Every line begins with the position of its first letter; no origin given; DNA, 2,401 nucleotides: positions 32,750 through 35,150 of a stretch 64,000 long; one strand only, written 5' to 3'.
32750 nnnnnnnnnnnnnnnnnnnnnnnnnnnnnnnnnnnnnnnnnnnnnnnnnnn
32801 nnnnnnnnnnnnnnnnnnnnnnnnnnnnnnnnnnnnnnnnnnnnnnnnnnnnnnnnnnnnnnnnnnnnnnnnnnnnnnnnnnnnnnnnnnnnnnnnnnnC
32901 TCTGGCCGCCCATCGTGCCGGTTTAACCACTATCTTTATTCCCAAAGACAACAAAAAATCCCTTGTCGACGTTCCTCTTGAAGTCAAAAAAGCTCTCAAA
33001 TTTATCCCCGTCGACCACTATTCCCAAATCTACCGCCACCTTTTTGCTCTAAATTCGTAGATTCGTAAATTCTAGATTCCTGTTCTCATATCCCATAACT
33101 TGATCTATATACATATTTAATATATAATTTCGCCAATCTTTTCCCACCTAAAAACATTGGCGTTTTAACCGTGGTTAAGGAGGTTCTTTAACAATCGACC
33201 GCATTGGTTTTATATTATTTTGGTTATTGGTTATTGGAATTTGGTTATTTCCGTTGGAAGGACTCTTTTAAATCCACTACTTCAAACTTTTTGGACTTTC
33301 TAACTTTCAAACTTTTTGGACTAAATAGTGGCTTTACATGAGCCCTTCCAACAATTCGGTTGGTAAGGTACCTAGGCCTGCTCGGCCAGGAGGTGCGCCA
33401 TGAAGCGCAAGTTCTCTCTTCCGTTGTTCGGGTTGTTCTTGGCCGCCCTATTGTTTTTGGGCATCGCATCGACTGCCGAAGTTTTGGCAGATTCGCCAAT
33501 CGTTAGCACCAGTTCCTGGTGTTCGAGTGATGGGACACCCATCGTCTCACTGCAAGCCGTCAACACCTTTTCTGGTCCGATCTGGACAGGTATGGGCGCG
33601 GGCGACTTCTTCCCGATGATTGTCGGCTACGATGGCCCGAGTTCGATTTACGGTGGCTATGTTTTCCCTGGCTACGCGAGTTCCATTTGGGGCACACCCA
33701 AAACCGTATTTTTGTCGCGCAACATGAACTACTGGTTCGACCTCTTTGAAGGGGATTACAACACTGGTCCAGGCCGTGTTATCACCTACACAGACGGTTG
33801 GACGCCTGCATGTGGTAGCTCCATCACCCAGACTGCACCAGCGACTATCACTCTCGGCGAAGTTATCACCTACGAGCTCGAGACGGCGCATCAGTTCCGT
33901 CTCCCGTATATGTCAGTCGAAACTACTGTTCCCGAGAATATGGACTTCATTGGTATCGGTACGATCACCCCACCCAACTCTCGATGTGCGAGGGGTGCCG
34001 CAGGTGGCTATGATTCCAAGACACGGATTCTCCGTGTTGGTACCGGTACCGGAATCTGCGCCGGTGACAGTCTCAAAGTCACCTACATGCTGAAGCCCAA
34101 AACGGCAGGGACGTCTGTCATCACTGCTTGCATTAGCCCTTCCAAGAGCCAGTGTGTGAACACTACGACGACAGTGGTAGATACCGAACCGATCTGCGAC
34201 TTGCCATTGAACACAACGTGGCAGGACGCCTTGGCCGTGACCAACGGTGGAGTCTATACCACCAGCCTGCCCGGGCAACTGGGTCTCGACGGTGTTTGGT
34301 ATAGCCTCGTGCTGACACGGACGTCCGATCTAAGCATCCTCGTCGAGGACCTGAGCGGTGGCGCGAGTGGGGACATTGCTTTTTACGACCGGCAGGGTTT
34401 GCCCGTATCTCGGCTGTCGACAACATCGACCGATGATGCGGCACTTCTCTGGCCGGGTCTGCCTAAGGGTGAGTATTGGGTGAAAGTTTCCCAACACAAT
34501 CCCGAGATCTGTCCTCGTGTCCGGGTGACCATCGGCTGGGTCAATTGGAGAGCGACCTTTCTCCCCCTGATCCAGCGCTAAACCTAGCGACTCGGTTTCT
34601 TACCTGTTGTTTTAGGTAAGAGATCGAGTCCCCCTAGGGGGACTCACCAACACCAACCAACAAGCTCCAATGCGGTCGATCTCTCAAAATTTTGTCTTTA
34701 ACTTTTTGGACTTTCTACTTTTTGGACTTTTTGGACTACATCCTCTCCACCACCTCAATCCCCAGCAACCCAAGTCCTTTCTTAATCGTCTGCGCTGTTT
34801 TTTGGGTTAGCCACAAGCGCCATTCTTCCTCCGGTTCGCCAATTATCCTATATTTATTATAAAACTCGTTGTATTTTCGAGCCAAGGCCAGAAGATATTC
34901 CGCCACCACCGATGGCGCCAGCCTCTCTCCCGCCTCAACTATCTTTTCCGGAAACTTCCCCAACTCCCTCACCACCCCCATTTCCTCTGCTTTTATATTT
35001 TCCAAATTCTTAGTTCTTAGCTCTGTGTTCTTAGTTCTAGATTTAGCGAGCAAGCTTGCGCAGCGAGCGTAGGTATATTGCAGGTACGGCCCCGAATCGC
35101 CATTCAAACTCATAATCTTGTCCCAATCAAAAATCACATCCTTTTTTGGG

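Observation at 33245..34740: Compositionally foreign secreted-protein gene inserted downstream of argS, flanked by (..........)n direct repeats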

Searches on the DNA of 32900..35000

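Call 44: search_rna_families(source=window, start=32900, end=35000, threshold=evalue, max_evalue=1)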
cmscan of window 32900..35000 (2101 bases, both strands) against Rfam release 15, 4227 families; matches with E-value up to 1: 3.
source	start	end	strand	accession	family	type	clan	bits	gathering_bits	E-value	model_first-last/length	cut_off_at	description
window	33254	33351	+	RF03996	mir-3012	Gene; miRNA;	-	21.4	90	0.87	1-68/68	no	mir-3012 microRNA precursor family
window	33256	33362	+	RF01052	Arthropod_7SK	Gene;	CL00013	17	44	0.06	1-351/351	no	Arthropod 7SK RNA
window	33412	33477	-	RF03142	L2-Alphaproteobacteria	Cis-reg; leader;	-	16.7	37.8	0.44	1-66/66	no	L2-Alphaproteobacteria ribosomal protein leader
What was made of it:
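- Tried and rejected: Only noise-level hairpin matches, such as miRNA and 7SK models (call 44).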

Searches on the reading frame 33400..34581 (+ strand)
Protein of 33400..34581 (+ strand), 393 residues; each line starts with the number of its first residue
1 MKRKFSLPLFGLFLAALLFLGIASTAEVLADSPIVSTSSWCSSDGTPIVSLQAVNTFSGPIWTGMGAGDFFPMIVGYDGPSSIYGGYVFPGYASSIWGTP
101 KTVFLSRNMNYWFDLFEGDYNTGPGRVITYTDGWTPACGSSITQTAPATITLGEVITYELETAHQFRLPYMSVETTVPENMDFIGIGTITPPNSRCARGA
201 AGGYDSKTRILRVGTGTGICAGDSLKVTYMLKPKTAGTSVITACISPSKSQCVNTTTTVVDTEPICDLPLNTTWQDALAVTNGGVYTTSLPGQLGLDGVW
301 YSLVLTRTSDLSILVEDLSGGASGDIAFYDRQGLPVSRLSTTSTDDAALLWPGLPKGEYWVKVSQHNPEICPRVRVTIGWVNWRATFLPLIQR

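Call 8: search_protein_families(library=pfam, proteins=[window:33400-34581:+], max_evalue=1)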
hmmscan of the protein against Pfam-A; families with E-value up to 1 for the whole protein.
window:33400-34581:+ (393 aa): 0 families

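Call 9: find_homologous_proteins(query=window:33400-34578:+, max_evalue=0.01)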
Query window:33400-34578:+ (393 aa): 1 proteins with E <= 0.01 among 7851 candidates.
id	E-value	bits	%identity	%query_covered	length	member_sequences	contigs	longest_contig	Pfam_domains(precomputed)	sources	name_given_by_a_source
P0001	8.0e-266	900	100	100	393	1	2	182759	-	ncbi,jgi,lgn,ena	ncbi:MAG: hypothetical protein WCV93_04485 [Candidatus Shapirobacteria bacterium]|jgi:hypothetical p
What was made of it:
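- The only hit among 5.8 billion clusters is the gene itself (call 9).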

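Call 12: find_encoding_contigs(protein=P0001, flank=10000, max_places=10)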
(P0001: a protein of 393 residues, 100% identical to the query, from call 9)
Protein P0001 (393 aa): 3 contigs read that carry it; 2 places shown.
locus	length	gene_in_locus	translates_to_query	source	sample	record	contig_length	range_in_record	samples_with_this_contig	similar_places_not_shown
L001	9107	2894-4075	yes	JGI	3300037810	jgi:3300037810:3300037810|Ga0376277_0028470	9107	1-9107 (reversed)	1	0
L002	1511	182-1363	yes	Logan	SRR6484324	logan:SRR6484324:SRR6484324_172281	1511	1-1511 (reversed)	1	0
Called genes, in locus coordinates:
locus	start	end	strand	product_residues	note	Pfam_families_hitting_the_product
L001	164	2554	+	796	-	PF02190:LON_substr_bdg, PF00004:AAA, PF07728:AAA_5 (faint), PF22667:Lon_lid, PF05362:Lon_C, PF13541:ChlI (weak)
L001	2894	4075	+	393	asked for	-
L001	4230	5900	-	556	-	PF03485:Arg_tRNA_synt_N, PF00750:tRNA-synt_1d, PF05746:DALR_1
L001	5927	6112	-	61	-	-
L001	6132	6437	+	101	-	PF01883:FeS_assembly_P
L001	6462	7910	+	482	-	PF02878:PGM_PMM_I, PF02879:PGM_PMM_II, PF02880:PGM_PMM_III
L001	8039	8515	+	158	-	PF13091:PLDc_2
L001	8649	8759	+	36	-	-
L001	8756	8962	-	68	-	PF13560:HTH_31, PF12844:HTH_19, PF01381:HTH_3, PF13443:HTH_26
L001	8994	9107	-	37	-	?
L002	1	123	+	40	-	?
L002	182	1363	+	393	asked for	-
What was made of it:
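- The sequence is identical across three assemblies made by different pipelines (calls 9, 12).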

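Call 17: predict_structure(protein=window:33400-34578:+)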
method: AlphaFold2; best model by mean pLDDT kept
length: 393 residues; sequences in the alignment: 1
mean_pLDDT: 51.6   pTM: 0.37
mean pLDDT of the five models: 51.6, 51.0, 50.9, 49.5, 45.3
residues with pLDDT >= 90: 0; 70-90: 95; 50-70: 104; < 50: 194
segments of 3 or more residues with pLDDT < 50: 1-3, 20-139, 164-170, 192-194, 196-199, 216-221, 263-296, 368-372, 386-393
pLDDT, mean of each block of 10 residues (from residue 1): 54 64 35 31 36 27 25 30 27 28 27 24 26 35 78 80 51 80 79 49 78 56 69 86 68 83 39 29 35 46 67 61 64 64 55 71 57 55 47 38
secondary structure, 60 per line:
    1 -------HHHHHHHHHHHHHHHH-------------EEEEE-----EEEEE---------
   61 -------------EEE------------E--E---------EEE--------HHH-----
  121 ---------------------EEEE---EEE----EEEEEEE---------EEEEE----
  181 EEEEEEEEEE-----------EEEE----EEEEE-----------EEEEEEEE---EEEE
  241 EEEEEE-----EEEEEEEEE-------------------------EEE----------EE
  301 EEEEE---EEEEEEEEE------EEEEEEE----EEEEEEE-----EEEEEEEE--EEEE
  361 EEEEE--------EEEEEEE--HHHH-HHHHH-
elements in order: H8-23 E37-41 E47-51 E74-76 E102-104 E142-145 E149-151 E156-162 E172-176 E181-190 E202-205 E210-214 E226-233 E237-246 E252-260 E286-288 E299-305 E309-317 E324-330 E335-341 E347-354 E357-365 E374-380 H383-386 H388-392
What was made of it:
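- Tried and rejected: Gave a weak model (pLDDT 51.6, call 17).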

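Call 19: search_protein_representatives(protein=window:33400-34578:+)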
Query: 393 residues. Proteins with E-value up to 0.001 (for the whole library): 5; up to 1e-10: 2; up to 1e-30: 1. The best 5 are listed.
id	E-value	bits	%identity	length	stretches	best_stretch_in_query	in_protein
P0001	2.6e-266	899.5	100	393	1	1-393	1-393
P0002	1.3e-12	63.9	33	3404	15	295-367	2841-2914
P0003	5.1e-04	35.6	30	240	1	6-145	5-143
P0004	5.4e-04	35.5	33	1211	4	296-363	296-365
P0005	6.3e-04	35.3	34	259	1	40-125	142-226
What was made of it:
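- On Horizontally acquired islet bounded by direct repeats: No donor was found in 5.8 billion clusters or 1.84 billion representatives (calls 9, 19).
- No donor-like homologue was found in 1.84 billion representatives (call 19).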

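Call 21: search_protein_families(library=pfam, proteins=[P0002, P0003, P0004, P0005], max_evalue=0.01)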
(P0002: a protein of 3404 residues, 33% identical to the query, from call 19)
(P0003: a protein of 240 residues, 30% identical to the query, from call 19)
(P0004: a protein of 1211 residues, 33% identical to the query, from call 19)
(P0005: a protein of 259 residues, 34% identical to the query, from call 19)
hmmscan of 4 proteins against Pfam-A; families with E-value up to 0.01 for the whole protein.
P0002 (3404 aa): 16 families
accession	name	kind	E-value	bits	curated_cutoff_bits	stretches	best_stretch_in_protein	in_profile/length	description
PF18962.6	Por_Secre_tail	-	3e-112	367.5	27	6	1864-1924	5-66/75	Secretion system C-terminal sorting domain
PF04151.21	PPC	-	1.2e-107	353.3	25.9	9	985-1054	1-70/70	Bacterial pre-peptidase C-terminal domain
PF04234.18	CopC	-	1.8e-35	122.2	23.3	0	1249-1299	20-73/92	CopC domain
PF17802.7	SpaA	-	2.6e-34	117.7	23.1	0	1882-1919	19-57/91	Prealbumin-like fold domain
PF11589.14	DUF3244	-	2.3e-28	98.5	25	0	1866-1925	26-88/96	Domain of unknown function (DUF3244)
PF08842.16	Mfa2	-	3.7e-21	76.4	21.2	1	2616-2669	21-79/277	Fimbrillin-A associated anchor proteins Mfa1 and Mfa2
PF13860.13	FlgD_ig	-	1.1e-16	61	27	0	872-922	14-74/79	FlgD Ig-like domain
PF08884.16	Flagellin_D3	-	7.2e-13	49.2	24.2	0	2764-2804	21-62/91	Flagellin D3 domain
PF00404.24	Dockerin_1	-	9.1e-11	42.2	22.9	1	3198-3259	3-57/57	Dockerin type I domain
PF03548.22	LolA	-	1.4e-10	41.6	23.6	0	975-1034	91-152/165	Outer membrane lipoprotein carrier protein LolA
PF16967.11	TcfC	-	9e-10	38.4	29.4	0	2387-2422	21-56/68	E-set like domain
PF12810.13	ALK_LTK_GRD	-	1.1e-05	26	24.5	0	1910-1931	4-25/243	ALK/LTK, Glycine-rich domain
PF24170.1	Fn3-II_PB4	-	1.3e-05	25.8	27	0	1277-1302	54-79/95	Straight fiber protein PB4 second Fn3-like domain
PF24942.1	Fn3_Dep-1_1st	-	6.8e-05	23.3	26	0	2146-2176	52-83/96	Dep-1 first Fn3-like domain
PF25260.1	DUF7861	-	0.00024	21.7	27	0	2336-2378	15-57/79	Family of unknown function (DUF7861)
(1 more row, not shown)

P0003 (240 aa): 0 families

P0004 (1211 aa): 7 families
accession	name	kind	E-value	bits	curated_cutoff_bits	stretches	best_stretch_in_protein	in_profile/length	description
PF18962.6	Por_Secre_tail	-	1.2e-34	118.9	27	4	813-864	8-68/75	Secretion system C-terminal sorting domain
PF04151.21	PPC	-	2.3e-27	96.1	25.9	5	297-367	1-70/70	Bacterial pre-peptidase C-terminal domain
PF11589.14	DUF3244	-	1.8e-23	82.7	25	1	309-366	25-84/96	Domain of unknown function (DUF3244)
PF23623.1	GBD_IRG7_N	-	7.8e-11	42.5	27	0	46-116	15-84/95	IRG7 N-terminal galactose binding domain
PF17802.7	SpaA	-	1.4e-10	41.7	23.1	0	321-364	14-57/91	Prealbumin-like fold domain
PF13860.13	FlgD_ig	-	6.8e-08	32.8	27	0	698-741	12-58/79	FlgD Ig-like domain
PF24170.1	Fn3-II_PB4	-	9.9e-08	32.6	27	0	825-859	44-78/95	Straight fiber protein PB4 second Fn3-like domain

P0005 (259 aa): 0 families
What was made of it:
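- On PPC domain (Pfam PF04151): phmmer matches residues 295-367 to P0002 (E 1.3e-12, 15 stretches) and to P0004 296-365, where Pfam PPC maps to 297-367 (calls 19, 21).
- Checked: However, residues 295-367 match PPC-repeat proteins P0002 (E 1.3e-12) and P0004, where the matched stretch coincides with Pfam PPC (calls 19, 21).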

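Call 22: find_encoding_contigs(protein=P0003, flank=6000, max_places=4)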
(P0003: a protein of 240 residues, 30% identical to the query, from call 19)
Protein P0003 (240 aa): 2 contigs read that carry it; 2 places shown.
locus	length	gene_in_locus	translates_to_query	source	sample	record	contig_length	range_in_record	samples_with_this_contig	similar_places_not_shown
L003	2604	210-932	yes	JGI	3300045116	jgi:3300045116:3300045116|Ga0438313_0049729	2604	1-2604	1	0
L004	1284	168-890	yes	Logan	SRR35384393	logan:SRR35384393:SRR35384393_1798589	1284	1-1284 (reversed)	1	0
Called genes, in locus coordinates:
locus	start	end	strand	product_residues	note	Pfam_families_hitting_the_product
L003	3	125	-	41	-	?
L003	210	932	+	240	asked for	-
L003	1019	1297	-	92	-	-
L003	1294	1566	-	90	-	-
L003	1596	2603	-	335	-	?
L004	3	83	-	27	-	?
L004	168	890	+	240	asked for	-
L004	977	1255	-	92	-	-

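Call 23: find_encoding_contigs(protein=P0005, flank=6000, max_places=4)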
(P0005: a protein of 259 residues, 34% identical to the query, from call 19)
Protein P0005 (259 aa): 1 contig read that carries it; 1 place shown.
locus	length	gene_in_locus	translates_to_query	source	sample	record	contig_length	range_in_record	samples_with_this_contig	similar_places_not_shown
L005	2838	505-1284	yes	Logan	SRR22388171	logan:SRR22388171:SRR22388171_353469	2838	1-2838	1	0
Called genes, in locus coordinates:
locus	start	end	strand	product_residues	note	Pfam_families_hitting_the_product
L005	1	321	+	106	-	?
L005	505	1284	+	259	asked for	-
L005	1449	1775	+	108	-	-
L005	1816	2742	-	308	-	PF04542:Sigma70_r2, PF04539:Sigma70_r3 (faint)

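Call 45: search_protein_families(library=ncbifam, proteins=[window:33400-34578:+, P0003, P0005], max_evalue=1)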
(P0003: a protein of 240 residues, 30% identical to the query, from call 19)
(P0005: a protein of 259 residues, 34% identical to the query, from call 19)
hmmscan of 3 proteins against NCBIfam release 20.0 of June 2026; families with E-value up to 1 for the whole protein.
window:33400-34578:+ (393 aa): 1 family
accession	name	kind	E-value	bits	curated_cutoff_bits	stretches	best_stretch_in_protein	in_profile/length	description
NF009637.0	PRK13159.1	equivalog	0.14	12.1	247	1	194-247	41-94/156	cytochrome c maturation protein CcmE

P0003 (240 aa): 0 families

P0005 (259 aa): 0 families
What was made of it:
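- Closest known: YLP-box putative sorting motif-containing proteins. Different: The match was not reported in the full-length scan (call 45).
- Tried and rejected: No domain hit (calls 8, 45).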

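Call 62: fold_search(model_id=the predicted structure, library=pdb)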
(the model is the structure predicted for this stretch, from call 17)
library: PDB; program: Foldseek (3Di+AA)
matches with E <= 10: 1998; with E <= 0.001: 19
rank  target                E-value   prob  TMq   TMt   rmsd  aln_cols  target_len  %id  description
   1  2w1n                  1.1e-05  1.00  0.26  0.41  13.1       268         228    9  cohesin and fibronectin type-III double module construct from the Clostridium perfringens glycoside hydrolase GH84C (released 2009-02-03)
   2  9ijj_h                1.0e-04  0.99  0.19  0.07  15.6       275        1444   11  In situ structure of the central apparatus in mouse sperm axoneme. (released 2025-06-04)
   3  1dn0_D                2.0e-04  1.00  0.17  0.29  17.0       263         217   12  STRUCTURE OF THE FAB FRAGMENT FROM A HUMAN IGM COLD AGGLUTININ (released 2001-01-24)
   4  8dy4                  3.4e-04  0.97  0.16  0.25  19.7       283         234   11  Crystal Structure of spFv CAT2200 HL (released 2023-05-03)
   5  7rk1_D                3.4e-04  0.95  0.16  0.25  19.8       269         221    9  Crystal structure of the human astrovirus serotype 8 capsid spike in complex with scFv 3E8, an astrovirus-neutralizing (released 2021-10-13)
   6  9lsi_C                3.8e-04  0.96  0.16  0.25  15.6       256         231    9  Cryo-EM structure of the S82C-S82C diabody complex (CitS-diabody #2-TLR3) (released 2025-03-12)
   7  5lxa_H                4.2e-04  0.97  0.17  0.26  20.9       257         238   12  CRYSTAL STRUCTURE OF HUMAN ADIPONECTIN RECEPTOR 2 IN COMPLEX WITH A C18 FREE FATTY ACID AT 3.0 ANGSTROM RESOLUTION (released 2017-03-22)
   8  7rk2_C                4.5e-04  0.98  0.18  0.29  20.1       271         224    8  Crystal structure of the human astrovirus serotype 8 capsid spike in complex with scFv 2D9, an astrovirus-neutralizing (released 2021-10-13)
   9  4gqp                  6.1e-04  0.98  0.17  0.27  21.1       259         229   10  Structure based design of sub-nanomolar affinity anti-methamphetamine single chain antibodies. (released 2013-10-02)
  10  6kka_A                6.5e-04  0.90  0.17  0.19  18.7       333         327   10  Xylanase J mutant from Bacillus sp. 41M-1 (released 2019-09-04)
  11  9ues_B                6.8e-04  1.00  0.19  0.18   2.7        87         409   14  Crystal structure of an inactive TKSP mutant in complex with the TKS propeptide (released 2026-02-18)
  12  3afg_A                7.2e-04  1.00  0.20  0.16   3.3       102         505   13  Crystal structure of ProN-Tk-SP from Thermococcus kodakaraensis (released 2010-08-04)
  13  7kbp_C                7.6e-04  0.98  0.18  0.28  13.3       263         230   10  Herceptin Diabody with R83T, E85C Mutations (released 2021-03-10)
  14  3gkz                  7.6e-04  0.97  0.17  0.27  21.5       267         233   10  Crystal structures of a therapeutic single chain antibody in complex methamphetamine (released 2009-10-06)
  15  8v8f_A                7.6e-04  0.87  0.15  0.23  19.8       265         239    7  The co-crystal structure of anti-HIV scFv and Utag (released 2024-12-11)
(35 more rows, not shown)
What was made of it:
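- On PPC domain (Pfam PF04151): The structural model has pLDDT 51.6 (calls 17, 62).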

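Call 86: list_cluster_members(proteins=[P0003, P0005, L070:10770-11789:+, P0001])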
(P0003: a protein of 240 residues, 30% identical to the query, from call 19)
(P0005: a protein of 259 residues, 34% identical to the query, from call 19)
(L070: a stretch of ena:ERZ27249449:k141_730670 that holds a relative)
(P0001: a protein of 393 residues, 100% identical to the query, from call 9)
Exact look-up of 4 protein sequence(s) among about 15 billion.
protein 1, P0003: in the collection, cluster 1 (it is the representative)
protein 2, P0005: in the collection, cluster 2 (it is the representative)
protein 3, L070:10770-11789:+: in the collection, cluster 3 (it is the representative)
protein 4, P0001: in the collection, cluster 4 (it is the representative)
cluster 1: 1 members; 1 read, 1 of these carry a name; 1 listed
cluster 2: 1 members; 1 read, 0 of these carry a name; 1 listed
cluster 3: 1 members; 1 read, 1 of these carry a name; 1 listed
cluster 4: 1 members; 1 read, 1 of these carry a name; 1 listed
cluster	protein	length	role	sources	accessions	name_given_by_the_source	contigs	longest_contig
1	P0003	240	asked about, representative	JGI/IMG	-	hypothetical protein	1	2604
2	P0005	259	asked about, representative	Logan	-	-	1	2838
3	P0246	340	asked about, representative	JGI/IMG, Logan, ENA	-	hypothetical protein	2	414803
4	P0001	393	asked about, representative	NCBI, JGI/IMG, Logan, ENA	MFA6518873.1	MAG: hypothetical protein WCV93_04485 [Candidatus Shapirobacteria bacterium] | hypothetical protein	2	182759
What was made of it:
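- Every allele is a singleton cluster (call 86). The gene is an orphan in very large databases (calls 9, 19, 86).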

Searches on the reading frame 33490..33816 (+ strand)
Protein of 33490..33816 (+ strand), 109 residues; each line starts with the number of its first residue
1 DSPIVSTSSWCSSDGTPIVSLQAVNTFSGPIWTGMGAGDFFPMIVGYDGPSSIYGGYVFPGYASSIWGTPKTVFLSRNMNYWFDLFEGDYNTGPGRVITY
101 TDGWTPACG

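Call 81: search_protein_families(library=pfam, proteins=[window:33490-33816:+], max_evalue=10)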
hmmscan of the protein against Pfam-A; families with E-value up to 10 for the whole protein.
seq(109 aa): 0 families

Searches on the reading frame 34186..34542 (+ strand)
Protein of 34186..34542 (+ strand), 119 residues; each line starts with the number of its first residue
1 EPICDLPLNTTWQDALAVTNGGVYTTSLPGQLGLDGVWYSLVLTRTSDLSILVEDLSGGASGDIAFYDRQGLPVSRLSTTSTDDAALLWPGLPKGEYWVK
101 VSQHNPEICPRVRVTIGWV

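Call 81: search_protein_families(library=pfam, proteins=[window:34186-34542:+], max_evalue=10)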
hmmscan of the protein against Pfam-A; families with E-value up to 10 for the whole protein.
seq(119 aa): 1 family
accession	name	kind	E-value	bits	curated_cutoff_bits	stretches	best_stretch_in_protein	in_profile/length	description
PF18962.6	Por_Secre_tail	-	0.26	12.1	27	1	61-107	21-68/75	Secretion system C-terminal sorting domain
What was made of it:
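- Tried and rejected: Scanning the domains separately added only a sub-threshold Por_Secre_tail hit (call 81).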

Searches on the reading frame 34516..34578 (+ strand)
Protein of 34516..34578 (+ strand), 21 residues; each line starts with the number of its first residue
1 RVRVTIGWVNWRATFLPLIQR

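Call 49: search_protein_families(library=ncbifam, proteins=[window:34516-34578:+], max_evalue=10)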
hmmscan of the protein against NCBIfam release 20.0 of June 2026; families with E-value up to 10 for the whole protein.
seq(21 aa): 2 families
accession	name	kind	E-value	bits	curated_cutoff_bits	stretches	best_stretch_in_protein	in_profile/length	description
NF053834.1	ultrashort_CTERM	domain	0.036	14.1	10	1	14-21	3-10/10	YLP-box putative sorting motif-containing protein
NF050076.1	sort_motif_YLP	domain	0.067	13.1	15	1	13-21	3-11/11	YLP-box putative sorting motif-containing protein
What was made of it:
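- On YLP-box putative sorting motif-containing protein (NCBIfam NF053834 / NF050076): The last 21 aa score 14.1 bits on NF053834 against a cutoff of 10 (call 49).
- The orphan tail scores 14.1 bits against a cutoff of 10 on NF053834 (call 49).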
